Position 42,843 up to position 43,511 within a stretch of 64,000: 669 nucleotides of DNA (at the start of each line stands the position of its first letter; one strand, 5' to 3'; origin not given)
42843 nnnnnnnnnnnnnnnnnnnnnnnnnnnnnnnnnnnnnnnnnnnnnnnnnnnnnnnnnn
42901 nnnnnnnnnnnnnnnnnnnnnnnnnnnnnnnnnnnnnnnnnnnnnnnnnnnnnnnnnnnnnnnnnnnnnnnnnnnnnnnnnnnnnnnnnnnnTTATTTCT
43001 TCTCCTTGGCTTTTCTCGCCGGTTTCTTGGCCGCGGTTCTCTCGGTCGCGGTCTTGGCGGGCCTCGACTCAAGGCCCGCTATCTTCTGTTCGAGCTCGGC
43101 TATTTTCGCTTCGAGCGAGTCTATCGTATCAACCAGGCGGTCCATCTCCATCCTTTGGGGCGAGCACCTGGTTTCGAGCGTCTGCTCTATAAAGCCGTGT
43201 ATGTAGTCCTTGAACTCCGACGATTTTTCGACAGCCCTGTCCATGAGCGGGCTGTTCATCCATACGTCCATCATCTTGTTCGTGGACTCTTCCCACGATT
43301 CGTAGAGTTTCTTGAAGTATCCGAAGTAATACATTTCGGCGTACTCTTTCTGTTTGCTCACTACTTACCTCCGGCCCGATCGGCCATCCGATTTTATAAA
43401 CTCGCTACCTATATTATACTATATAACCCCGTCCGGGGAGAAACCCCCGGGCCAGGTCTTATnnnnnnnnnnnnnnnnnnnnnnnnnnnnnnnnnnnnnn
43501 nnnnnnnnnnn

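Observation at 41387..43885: PHA synthesis locus with tandem diverged PhaE/PhaR-like genes, one internally duplicated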

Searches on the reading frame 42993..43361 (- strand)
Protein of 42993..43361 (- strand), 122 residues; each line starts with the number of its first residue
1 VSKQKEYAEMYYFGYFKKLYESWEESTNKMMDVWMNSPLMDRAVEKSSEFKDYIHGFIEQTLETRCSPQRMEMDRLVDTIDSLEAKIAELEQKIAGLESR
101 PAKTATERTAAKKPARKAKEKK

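Call 3: search_protein_families(library=pfam, proteins=[window:42993-43361:-], max_evalue=1)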
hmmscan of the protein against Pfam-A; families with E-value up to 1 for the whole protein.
window:42993-43361:- (122 aa): 20 families
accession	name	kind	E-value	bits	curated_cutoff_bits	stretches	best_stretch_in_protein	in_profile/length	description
PF16326.10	ABC_tran_CTD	-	0.00064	20.3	32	1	70-112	7-50/69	ABC transporter C-terminal domain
PF11559.13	ADIP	-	0.0029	18.1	34.3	1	59-120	54-115/151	Afadin- and alpha -actinin-Binding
PF25014.1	NET2A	-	0.011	16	33.1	1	61-98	143-180/235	NET2A-like domain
PF06005.17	ZapB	-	0.012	16.5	31.5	1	74-110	14-50/71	Cell division protein ZapB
PF07426.16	Dynactin_p22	-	0.022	15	25.2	1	80-105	2-27/168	Dynactin subunit p22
PF23991.1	DUF7310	-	0.026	15.4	40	1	71-100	23-52/83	Coiled-coil region of unknown function (DUF7310)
PF17675.6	APG6_N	-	0.03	15.2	45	1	40-121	14-96/132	Apg6 coiled-coil region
PF08702.15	Fib_alpha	-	0.036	14.7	29.9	1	20-98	51-129/143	Fibrinogen alpha/beta chain family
PF10046.14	BLOC1_2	-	0.038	14.8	33.4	1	69-99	56-86/96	Biogenesis of lysosome-related organelles complex-1 subunit 2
PF15784.10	GPS2_interact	-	0.039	14.8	27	1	63-119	19-73/92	G-protein pathway suppressor 2-interacting domain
PF12329.13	TMF_DNA_bd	-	0.045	14.2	35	1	77-117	32-72/74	TATA element modulatory factor 1 DNA binding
PF14389.11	Lzipper-MIP1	-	0.056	14.2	32.2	1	67-98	49-78/84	Leucine-zipper of ternary complex factor MIP1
PF04102.17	SlyX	-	0.066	14.3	30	1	61-111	7-57/67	SlyX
PF04977.20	DivIC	-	0.07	13.4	28.9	1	74-101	27-54/80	Septum formation initiator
PF10805.13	DUF2730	-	0.097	13.2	24.9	1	69-99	31-61/102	Protein of unknown function (DUF2730)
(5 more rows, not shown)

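Call 4: search_protein_families(library=ncbifam, proteins=[window:42993-43361:-], max_evalue=1)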
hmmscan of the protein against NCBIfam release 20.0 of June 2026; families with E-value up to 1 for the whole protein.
window:42993-43361:- (122 aa): 13 families
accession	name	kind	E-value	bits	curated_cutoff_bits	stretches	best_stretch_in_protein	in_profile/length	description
NF033885.1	conj_TraP_IncI1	equivalog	0.00063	19.5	135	1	26-118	56-149/217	conjugal transfer protein TraP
TIGR01834.1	PHA_synth_III_E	subfamily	0.0039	16.7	154.95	1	49-102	271-324/324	class III poly(R)-hydroxyalkanoic acid synthase subunit PhaE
TIGR02169.1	SMC_prok_A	equivalog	0.0065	14.2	729.4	1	55-120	392-456/1165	chromosome segregation protein SMC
NF040598.1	Ala_zip_lipo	subfamily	0.0073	16.8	43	1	66-120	18-71/90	Lpp/OprI family alanine-zipper lipoprotein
NF033927.1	alph_xenorhab_B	subfamily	0.015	14.7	40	1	74-108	30-64/223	alpha-xenorhabdolysin family binary toxin subunit B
NF045995.1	MAG0865_DivIVA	hypoth_equivalog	0.017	15.3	55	1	74-107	30-63/69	MAG0865 family DivIVA-related protein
TIGR01554.3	major_cap_HK97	equivalog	0.018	14.2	27.5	1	66-120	20-74/385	phage major capsid protein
TIGR04211.1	SH3_and_anchor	equivalog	0.019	14.5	65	1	56-119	51-114/198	TIGR04211 family SH3 domain-containing protein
NF047363.1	Zn_ribbon_CdsZ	equivalog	0.025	14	275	1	58-102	38-82/251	zinc ribbon domain regulatory protein CdsZ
NF052682.1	morpho_FcmC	equivalog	0.026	14.8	90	1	67-108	49-90/159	filament morphology membrane protein FcmC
TIGR01837.1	PHA_granule_1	subfamily_domain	0.034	14.2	94.7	1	40-92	65-117/118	poly(hydroxyalkanoate) granule-associated protein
NF009647.0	PRK13182.1-2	equivalog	0.045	13.8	165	1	69-113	122-166/176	chromosome-anchoring protein RacA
NF007428.1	PRK09973.1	equivalog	0.11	13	120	1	72-109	25-60/85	lipoprotein YqhH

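Call 10: find_homologous_proteins(query=window:42993-43361:-)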
Query window:42993-43361:- (122 aa): 121 proteins with E <= 0.001 among 175 candidates; the best 120 are listed.
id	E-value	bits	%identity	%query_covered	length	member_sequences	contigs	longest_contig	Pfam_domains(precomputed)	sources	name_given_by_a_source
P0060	3.3e-70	251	97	100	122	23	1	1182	-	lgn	-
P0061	5.4e-66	238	94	81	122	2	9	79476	-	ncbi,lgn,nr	ncbi:MAG: hypothetical protein IT344_06790 [Candidatus Dadabacteria bacterium]|nr:hypothetical prote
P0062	2.3e-63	229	88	84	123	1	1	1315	-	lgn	-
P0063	4.3e-63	228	91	100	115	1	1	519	-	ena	-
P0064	5.4e-62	225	89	85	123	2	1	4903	-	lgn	-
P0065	7.0e-62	225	87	84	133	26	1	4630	PF16326.11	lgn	-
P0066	3.7e-49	184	94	66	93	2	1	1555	-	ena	-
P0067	1.9e-47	178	68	98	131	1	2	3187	-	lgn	-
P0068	9.4e-45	169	72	88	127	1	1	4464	-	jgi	jgi:hypothetical protein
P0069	3.0e-44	168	67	100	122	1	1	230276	-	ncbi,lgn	ncbi:MAG: hypothetical protein RIG61_01800 [Deltaproteobacteria bacterium]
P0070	3.4e-44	168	66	100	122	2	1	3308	-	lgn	-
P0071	4.6e-44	167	70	80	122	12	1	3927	-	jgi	jgi:hypothetical protein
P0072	1.1e-43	166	66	100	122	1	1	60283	-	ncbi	-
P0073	1.8e-43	165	66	100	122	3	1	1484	-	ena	-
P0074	5.1e-43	164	63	100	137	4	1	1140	-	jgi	jgi:hypothetical protein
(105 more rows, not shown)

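Call 22: search_protein_families(library=pfam, alignment_id=A2, max_evalue=1)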
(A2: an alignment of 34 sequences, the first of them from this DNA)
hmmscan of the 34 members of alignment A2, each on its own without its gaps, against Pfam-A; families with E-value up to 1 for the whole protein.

A. member 1, seq(122 aa): 20 families
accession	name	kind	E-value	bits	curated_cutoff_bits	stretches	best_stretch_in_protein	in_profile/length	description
PF16326.10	ABC_tran_CTD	-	0.00064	20.3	32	1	70-112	7-50/69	ABC transporter C-terminal domain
PF11559.13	ADIP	-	0.0029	18.1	34.3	1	59-120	54-115/151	Afadin- and alpha -actinin-Binding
PF25014.1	NET2A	-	0.011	16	33.1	1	61-98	143-180/235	NET2A-like domain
PF06005.17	ZapB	-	0.012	16.5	31.5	1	74-110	14-50/71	Cell division protein ZapB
PF07426.16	Dynactin_p22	-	0.022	15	25.2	1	80-105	2-27/168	Dynactin subunit p22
PF23991.1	DUF7310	-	0.026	15.4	40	1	71-100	23-52/83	Coiled-coil region of unknown function (DUF7310)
PF17675.6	APG6_N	-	0.03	15.2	45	1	40-121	14-96/132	Apg6 coiled-coil region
PF08702.15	Fib_alpha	-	0.036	14.7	29.9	1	20-98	51-129/143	Fibrinogen alpha/beta chain family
PF10046.14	BLOC1_2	-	0.038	14.8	33.4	1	69-99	56-86/96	Biogenesis of lysosome-related organelles complex-1 subunit 2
PF15784.10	GPS2_interact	-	0.039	14.8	27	1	63-119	19-73/92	G-protein pathway suppressor 2-interacting domain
PF12329.13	TMF_DNA_bd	-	0.045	14.2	35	1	77-117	32-72/74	TATA element modulatory factor 1 DNA binding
PF14389.11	Lzipper-MIP1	-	0.056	14.2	32.2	1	67-98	49-78/84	Leucine-zipper of ternary complex factor MIP1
PF04102.17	SlyX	-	0.066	14.3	30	1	61-111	7-57/67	SlyX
PF04977.20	DivIC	-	0.07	13.4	28.9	1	74-101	27-54/80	Septum formation initiator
PF10805.13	DUF2730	-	0.097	13.2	24.9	1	69-99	31-61/102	Protein of unknown function (DUF2730)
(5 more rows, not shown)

B. families by the number of members that match (of 34 scanned): 108 families (the first 25 are shown)
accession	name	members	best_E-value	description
PF16326.10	ABC_tran_CTD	29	0.00055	ABC transporter C-terminal domain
PF23991.1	DUF7310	27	0.0029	Coiled-coil region of unknown function (DUF7310)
PF05597.16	Phasin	24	8.2e-05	Poly(hydroxyalcanoate) granule associated protein (phasin)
PF05549.16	Allexi_40kDa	21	0.009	Allexivirus 40kDa protein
PF14389.11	Lzipper-MIP1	17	0.0013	Leucine-zipper of ternary complex factor MIP1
PF04380.18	BMFP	16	0.00032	Membrane fusogenic activity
PF10805.13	DUF2730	14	0.0017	Protein of unknown function (DUF2730)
PF04065.20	Not3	12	0.00048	Not1 N-terminal domain, CCR4-Not complex component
PF09712.15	PHA_synth_III_E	12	0.00057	Poly(R)-hydroxyalkanoic acid synthase subunit (PHA_synth_III_E)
PF10779.14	XhlA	12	0.0037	Haemolysin XhlA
PF08702.15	Fib_alpha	12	0.011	Fibrinogen alpha/beta chain family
PF09177.16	STX6_10_61_N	11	0.04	Syntaxin 6/10/61, N-terminal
PF06825.17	HSBP1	10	0.0054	Heat shock factor binding protein 1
PF10046.14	BLOC1_2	10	0.0077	Biogenesis of lysosome-related organelles complex-1 subunit 2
PF06005.17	ZapB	10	0.0081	Cell division protein ZapB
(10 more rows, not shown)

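Call 32: search_protein_representatives(alignment_id=A2)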
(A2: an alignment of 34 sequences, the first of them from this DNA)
Query: 34 sequences, 121 profile positions. Proteins with E-value up to 0.001 (for the whole library): 52; up to 1e-10: 17; up to 1e-30: 2. The best 52 are listed.
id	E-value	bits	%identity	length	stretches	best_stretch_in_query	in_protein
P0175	2.9e-48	179.1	-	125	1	1-120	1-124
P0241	1.3e-31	125.4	-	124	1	1-119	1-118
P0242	1.4e-28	115.6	-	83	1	40-119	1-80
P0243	1.4e-24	102.7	-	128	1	5-118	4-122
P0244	4.0e-23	98.0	-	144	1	1-118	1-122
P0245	4.8e-23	97.7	-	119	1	1-113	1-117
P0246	6.0e-23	97.4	-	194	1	3-107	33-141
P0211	1.2e-19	86.7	-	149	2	13-103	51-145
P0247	7.5e-19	84.2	-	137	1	1-118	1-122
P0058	9.4e-19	83.9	-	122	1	15-104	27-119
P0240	1.5e-18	83.3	-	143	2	14-99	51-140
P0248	2.4e-18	82.6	-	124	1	4-119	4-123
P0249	1.1e-17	80.5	-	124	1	1-119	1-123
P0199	1.6e-17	79.9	-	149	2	10-106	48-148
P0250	9.4e-17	77.4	-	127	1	1-115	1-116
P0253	1.9e-10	57.1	-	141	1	14-104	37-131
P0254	2.2e-10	56.9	-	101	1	8-96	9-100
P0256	8.5e-10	55.0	-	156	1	8-112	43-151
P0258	5.8e-08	49.1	-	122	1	8-113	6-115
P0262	6.9e-07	45.6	-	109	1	15-103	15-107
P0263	3.4e-06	43.4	-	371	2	14-91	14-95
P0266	2.5e-05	40.5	-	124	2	16-93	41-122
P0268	3.0e-05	40.3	-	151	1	38-118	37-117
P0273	1.2e-04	38.3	-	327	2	14-90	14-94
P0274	1.3e-04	38.3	-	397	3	16-112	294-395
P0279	2.5e-04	37.3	-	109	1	16-107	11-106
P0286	9.5e-04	35.4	-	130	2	16-99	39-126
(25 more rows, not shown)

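Call 34: search_protein_families(library=pfam, proteins=[P0274, P0263, P0273, P0256, P0258, P0262, P0266, P0286, P0268, P0279], max_evalue=0.01)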
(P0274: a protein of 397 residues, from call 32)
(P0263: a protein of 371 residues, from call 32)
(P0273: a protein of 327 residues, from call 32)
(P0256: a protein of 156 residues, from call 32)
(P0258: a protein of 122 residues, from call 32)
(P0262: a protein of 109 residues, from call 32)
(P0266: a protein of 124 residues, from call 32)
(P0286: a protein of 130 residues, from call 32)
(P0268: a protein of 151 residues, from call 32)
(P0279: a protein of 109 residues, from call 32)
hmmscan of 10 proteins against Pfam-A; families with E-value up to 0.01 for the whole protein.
P0274 (397 aa): 2 families
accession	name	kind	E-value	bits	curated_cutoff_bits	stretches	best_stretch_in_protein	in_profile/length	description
PF09712.15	PHA_synth_III_E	-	5.1e-34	118.4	25.7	1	11-372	1-310/311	Poly(R)-hydroxyalkanoic acid synthase subunit (PHA_synth_III_E)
PF04380.18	BMFP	-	0.0069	17.2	37.2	0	336-380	32-76/77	Membrane fusogenic activity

P0263 (371 aa): 4 families
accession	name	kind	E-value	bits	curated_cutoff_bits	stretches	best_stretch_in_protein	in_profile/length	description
PF09712.15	PHA_synth_III_E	-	4e-06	26.8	25.7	1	17-88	233-304/311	Poly(R)-hydroxyalkanoic acid synthase subunit (PHA_synth_III_E)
PF07889.17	DUF1664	-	5.5e-05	23.6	34.6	0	134-215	41-121/124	Protein of unknown function (DUF1664)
PF04108.17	ATG17_like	-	9.3e-05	22.5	43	1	25-340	17-289/355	Autophagy protein ATG17-like domain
PF04513.17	Baculo_PEP_C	-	0.0027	18.2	38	0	266-364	16-119/140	Baculovirus polyhedron envelope protein, PEP, C terminus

P0273 (327 aa): 2 families
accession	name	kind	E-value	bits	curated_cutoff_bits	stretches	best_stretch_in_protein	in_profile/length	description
PF25588.1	DUF7934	-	0.0018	18.1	30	1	216-291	152-224/333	Family of unknown function (DUF7934)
PF06705.16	SF-assemblin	-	0.0036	17.2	30.6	0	235-314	4-80/247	SF-assemblin/beta giardin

P0256 (156 aa): 2 families
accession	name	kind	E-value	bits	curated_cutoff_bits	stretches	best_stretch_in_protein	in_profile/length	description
PF09712.15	PHA_synth_III_E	-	2.9e-10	40.4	25.7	1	52-127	233-308/311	Poly(R)-hydroxyalkanoic acid synthase subunit (PHA_synth_III_E)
PF05597.16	Phasin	-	0.0006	20.3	28.8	1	89-128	84-123/126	Poly(hydroxyalcanoate) granule associated protein (phasin)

P0258 (122 aa): 3 families
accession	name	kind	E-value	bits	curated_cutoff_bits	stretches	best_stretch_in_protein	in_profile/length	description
PF09712.15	PHA_synth_III_E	-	4.5e-08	33.2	25.7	1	14-91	232-309/311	Poly(R)-hydroxyalkanoic acid synthase subunit (PHA_synth_III_E)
PF05597.16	Phasin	-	0.0015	19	28.8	1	52-91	84-123/126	Poly(hydroxyalcanoate) granule associated protein (phasin)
PF16550.10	RPN13_C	-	0.0097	16.5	39.3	0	24-72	53-95/112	UCH-binding domain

P0262 (109 aa): 6 families
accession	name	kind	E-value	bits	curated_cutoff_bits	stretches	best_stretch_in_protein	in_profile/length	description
PF09712.15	PHA_synth_III_E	-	9.4e-10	38.7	25.7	1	12-87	228-303/311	Poly(R)-hydroxyalkanoic acid synthase subunit (PHA_synth_III_E)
PF05597.16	Phasin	-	9.2e-06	26.2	28.8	1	43-95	73-125/126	Poly(hydroxyalcanoate) granule associated protein (phasin)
PF08429.16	PLU-1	-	0.0035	17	28.5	1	42-106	255-321/338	PLU-1-like protein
PF18759.7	Plavaka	-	0.0072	16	26.3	1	12-62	36-90/325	Plavaka transposase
PF07445.17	PriC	-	0.0095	16.3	23.3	0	43-108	107-173/174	Primosomal replication protein priC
PF10434.14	MAM1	-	0.0096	16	25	1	54-102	173-221/257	Monopolin complex protein MAM1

P0266 (124 aa): 2 families
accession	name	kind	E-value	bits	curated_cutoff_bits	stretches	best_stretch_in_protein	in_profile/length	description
PF05597.16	Phasin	-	7.7e-06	26.4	28.8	1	78-120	83-125/126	Poly(hydroxyalcanoate) granule associated protein (phasin)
PF09712.15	PHA_synth_III_E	-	1.3e-05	25.1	25.7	1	8-119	199-310/311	Poly(R)-hydroxyalkanoic acid synthase subunit (PHA_synth_III_E)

P0286 (130 aa): 4 families
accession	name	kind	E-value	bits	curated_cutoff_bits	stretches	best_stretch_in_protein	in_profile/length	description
PF09712.15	PHA_synth_III_E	-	5.6e-06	26.3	25.7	1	21-117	213-310/311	Poly(R)-hydroxyalkanoic acid synthase subunit (PHA_synth_III_E)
PF05597.16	Phasin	-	2.8e-05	24.6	28.8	1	77-118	84-125/126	Poly(hydroxyalcanoate) granule associated protein (phasin)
PF07195.17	FliD_C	-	0.0019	18.1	25.4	1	69-125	156-217/236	Flagellar hook-associated protein 2 C-terminus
PF04380.18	BMFP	-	0.0063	17.4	37.2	1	77-123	28-74/77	Membrane fusogenic activity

P0268 (151 aa): 1 family
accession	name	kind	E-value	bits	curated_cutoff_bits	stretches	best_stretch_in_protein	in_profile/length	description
PF04380.18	BMFP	-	0.0026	18.6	37.2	1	42-97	21-76/77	Membrane fusogenic activity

P0279 (109 aa): 4 families
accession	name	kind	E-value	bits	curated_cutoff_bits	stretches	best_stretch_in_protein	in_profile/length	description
PF09712.15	PHA_synth_III_E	-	1.8e-20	73.9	25.7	1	4-90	225-311/311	Poly(R)-hydroxyalkanoic acid synthase subunit (PHA_synth_III_E)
PF05597.16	Phasin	-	0.00045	20.7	28.8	1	34-90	69-125/126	Poly(hydroxyalcanoate) granule associated protein (phasin)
PF04380.18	BMFP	-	0.0055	17.5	37.2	1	36-97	15-76/77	Membrane fusogenic activity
PF04949.18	Transcrip_act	-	0.0071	16.7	27.5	0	57-94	66-103/154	Transcriptional activator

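Call 35: find_encoding_contigs(protein=P0266, flank=4000, max_places=3)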
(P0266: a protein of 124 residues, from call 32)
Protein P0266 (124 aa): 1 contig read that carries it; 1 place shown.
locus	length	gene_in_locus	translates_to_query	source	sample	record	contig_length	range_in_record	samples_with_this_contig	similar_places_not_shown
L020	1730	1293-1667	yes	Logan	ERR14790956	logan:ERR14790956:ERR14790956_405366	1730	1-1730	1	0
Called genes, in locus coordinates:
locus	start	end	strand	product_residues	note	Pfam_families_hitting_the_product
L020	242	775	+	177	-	-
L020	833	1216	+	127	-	-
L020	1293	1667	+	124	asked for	PF09712:PHA_synth_III_E (faint), PF05597:Phasin (weak)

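Call 37: find_encoding_contigs(protein=P0279, flank=5000, max_places=3)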
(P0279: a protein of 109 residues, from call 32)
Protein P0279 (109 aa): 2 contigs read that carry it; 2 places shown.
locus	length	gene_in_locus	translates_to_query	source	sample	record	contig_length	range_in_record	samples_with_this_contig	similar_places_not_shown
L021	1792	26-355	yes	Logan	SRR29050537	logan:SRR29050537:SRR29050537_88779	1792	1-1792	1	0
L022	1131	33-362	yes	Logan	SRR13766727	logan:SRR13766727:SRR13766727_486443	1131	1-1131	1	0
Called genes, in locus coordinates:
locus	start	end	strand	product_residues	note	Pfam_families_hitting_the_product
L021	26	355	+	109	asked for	PF09712:PHA_synth_III_E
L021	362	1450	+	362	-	PF07167:PhaC_N, PF12146:Hydrolase_4 (faint), PF00561:Abhydrolase_1, PF11339:DUF3141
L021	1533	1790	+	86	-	?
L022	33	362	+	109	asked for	PF09712:PHA_synth_III_E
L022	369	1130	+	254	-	?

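Call 38: find_encoding_contigs(protein=P0258, flank=5000, max_places=3)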
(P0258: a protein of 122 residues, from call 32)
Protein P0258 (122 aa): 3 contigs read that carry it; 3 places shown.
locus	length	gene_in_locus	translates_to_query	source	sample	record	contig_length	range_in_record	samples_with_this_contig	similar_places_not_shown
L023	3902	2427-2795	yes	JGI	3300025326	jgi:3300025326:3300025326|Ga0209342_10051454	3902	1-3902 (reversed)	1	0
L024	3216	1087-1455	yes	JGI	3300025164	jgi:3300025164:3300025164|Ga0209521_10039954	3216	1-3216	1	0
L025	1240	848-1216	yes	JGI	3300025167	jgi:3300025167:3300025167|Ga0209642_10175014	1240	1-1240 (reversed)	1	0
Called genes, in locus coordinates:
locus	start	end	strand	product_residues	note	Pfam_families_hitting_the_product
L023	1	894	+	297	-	PF01734:Patatin, PF12536:DUF3734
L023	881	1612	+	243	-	PF00072:Response_reg, PF00196:GerE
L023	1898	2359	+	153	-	-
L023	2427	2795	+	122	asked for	PF09712:PHA_synth_III_E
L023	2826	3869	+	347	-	PF07167:PhaC_N (weak), PF00561:Abhydrolase_1, PF11339:DUF3141 (faint), PF12146:Hydrolase_4 (faint), PF01738:DLH (faint)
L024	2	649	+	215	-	?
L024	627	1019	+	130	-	-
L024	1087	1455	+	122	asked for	PF09712:PHA_synth_III_E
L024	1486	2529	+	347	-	PF07167:PhaC_N (weak), PF00561:Abhydrolase_1, PF11339:DUF3141 (faint), PF12146:Hydrolase_4 (faint), PF01738:DLH (faint)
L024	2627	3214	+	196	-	?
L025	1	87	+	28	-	?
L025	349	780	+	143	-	-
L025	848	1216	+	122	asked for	PF09712:PHA_synth_III_E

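Call 39: find_encoding_contigs(protein=P0244, flank=5000, max_places=3)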
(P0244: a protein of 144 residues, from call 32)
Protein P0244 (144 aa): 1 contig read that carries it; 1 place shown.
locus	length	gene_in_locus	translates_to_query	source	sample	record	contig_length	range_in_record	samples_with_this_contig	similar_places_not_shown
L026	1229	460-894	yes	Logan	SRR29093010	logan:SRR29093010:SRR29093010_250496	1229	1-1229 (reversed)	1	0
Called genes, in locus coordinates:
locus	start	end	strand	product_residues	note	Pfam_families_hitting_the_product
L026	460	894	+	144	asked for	-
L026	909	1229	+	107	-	?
